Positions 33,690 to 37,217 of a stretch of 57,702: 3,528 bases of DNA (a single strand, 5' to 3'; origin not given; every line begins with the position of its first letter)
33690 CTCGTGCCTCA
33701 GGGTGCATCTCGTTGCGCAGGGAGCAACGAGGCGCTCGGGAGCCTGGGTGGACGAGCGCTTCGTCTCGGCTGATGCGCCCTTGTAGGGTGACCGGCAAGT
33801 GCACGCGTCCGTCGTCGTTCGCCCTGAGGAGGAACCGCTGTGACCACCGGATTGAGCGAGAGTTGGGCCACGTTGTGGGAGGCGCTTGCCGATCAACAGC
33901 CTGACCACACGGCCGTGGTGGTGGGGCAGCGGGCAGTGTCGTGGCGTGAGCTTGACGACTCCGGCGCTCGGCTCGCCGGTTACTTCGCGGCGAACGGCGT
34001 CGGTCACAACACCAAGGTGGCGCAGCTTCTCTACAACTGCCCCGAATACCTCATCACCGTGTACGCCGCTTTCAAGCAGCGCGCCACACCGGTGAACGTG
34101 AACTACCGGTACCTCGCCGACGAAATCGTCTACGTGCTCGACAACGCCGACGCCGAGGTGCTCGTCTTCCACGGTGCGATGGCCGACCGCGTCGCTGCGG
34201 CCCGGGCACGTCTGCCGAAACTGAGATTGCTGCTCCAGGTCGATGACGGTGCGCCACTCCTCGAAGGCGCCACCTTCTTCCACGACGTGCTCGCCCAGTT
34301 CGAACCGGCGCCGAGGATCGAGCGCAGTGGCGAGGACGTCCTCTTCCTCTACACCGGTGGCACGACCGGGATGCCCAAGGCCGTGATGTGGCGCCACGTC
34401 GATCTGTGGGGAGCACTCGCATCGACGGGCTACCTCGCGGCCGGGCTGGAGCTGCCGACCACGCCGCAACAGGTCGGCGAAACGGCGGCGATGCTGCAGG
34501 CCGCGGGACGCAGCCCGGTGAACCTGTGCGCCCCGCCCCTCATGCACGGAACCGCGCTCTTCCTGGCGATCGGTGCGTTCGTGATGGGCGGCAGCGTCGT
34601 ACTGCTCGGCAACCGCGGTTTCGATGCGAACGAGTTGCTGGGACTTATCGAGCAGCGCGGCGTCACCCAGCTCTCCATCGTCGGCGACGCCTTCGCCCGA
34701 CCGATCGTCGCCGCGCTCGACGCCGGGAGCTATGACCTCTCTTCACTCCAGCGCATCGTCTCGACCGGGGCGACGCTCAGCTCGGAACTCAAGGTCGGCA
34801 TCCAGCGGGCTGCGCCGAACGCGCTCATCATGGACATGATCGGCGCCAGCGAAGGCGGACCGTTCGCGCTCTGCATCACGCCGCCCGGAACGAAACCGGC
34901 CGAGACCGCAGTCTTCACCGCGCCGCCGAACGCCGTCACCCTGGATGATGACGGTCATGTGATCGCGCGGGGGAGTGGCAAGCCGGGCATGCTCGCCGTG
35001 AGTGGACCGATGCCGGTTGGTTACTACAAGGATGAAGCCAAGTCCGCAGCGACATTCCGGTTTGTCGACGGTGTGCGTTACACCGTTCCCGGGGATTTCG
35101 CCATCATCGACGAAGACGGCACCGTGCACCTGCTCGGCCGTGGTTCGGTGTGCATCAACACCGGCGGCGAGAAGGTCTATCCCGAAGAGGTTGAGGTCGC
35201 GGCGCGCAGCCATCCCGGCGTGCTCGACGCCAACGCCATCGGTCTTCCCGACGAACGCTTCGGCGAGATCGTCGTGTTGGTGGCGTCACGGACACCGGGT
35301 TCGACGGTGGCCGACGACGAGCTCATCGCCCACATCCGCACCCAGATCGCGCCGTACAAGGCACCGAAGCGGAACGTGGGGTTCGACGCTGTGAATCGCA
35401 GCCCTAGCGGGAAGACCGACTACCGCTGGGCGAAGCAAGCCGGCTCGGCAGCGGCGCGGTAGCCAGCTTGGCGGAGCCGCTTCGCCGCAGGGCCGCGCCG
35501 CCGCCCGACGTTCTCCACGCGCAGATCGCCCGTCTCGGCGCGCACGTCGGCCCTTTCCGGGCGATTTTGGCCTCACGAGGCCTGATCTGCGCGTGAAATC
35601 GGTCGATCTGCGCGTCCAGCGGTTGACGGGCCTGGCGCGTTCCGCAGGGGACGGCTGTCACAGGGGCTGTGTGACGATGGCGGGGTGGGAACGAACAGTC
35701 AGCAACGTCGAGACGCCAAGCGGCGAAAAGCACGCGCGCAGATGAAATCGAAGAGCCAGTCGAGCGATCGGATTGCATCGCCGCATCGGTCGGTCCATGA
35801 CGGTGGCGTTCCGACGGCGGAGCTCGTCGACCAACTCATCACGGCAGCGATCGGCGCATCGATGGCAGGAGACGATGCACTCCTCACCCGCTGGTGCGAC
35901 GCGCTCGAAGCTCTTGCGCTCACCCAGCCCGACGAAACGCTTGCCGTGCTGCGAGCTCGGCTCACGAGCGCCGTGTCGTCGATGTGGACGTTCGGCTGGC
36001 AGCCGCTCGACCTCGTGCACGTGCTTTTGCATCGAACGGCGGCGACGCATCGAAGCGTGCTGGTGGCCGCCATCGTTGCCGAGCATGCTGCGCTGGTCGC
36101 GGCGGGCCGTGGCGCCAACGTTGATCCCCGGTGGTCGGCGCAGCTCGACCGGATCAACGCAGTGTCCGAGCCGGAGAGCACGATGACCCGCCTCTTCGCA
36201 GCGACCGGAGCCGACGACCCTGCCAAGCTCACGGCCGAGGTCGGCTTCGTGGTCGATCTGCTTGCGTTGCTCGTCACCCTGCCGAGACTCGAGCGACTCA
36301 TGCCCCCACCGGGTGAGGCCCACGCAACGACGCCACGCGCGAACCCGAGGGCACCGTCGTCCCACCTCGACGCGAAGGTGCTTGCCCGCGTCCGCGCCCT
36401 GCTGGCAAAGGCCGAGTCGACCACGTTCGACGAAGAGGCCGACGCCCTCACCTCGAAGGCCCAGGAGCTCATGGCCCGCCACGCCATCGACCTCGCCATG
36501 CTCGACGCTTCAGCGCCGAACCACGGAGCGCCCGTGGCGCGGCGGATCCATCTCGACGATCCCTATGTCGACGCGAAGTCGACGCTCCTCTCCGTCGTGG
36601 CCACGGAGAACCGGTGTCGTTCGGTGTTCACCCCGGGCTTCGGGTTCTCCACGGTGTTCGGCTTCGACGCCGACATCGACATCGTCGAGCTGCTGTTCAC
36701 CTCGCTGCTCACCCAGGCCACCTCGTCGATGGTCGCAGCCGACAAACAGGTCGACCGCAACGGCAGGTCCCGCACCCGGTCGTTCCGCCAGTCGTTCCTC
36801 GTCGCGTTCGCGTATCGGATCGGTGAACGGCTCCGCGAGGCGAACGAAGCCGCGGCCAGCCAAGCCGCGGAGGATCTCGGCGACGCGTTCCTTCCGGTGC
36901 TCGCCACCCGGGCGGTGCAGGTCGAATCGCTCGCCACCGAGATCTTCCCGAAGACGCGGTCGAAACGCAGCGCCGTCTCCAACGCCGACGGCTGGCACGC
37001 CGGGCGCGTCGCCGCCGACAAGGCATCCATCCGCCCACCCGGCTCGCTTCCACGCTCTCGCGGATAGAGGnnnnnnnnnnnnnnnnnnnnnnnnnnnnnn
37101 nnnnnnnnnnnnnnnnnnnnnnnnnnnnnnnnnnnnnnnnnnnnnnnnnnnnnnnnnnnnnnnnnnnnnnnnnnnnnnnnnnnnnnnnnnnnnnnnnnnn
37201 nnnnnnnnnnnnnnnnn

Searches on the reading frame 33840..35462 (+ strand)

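Call 80: search_protein_families(library=pfam, proteins=[window:33840-35462:+], max_evalue=0.001)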
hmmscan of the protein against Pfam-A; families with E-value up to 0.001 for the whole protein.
window:33840-35462:+ (540 aa): 2 families
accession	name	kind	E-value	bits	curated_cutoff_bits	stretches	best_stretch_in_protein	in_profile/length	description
PF00501.34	AMP-binding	-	2.2e-50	172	29.9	1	15-391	3-378/384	AMP-binding enzyme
PF13193.12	AMP-binding_C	-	1.9e-11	45.2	24.5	1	450-525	1-76/76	AMP-binding enzyme C-terminal domain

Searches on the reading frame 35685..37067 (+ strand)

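Call 80: search_protein_families(library=pfam, proteins=[window:35685-37067:+], max_evalue=0.001)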
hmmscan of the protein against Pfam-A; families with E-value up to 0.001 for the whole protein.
window:35685-37067:+ (460 aa): 2 families
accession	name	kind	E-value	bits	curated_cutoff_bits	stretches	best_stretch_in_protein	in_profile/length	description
PF10979.13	DUF2786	-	2e-16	60.1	23.9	1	231-269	1-39/40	Protein of unknown function (DUF2786)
PF23771.1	DUF7168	-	6.1e-09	36.1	25.5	1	298-397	24-126/140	Domain of unknown function (DUF7168)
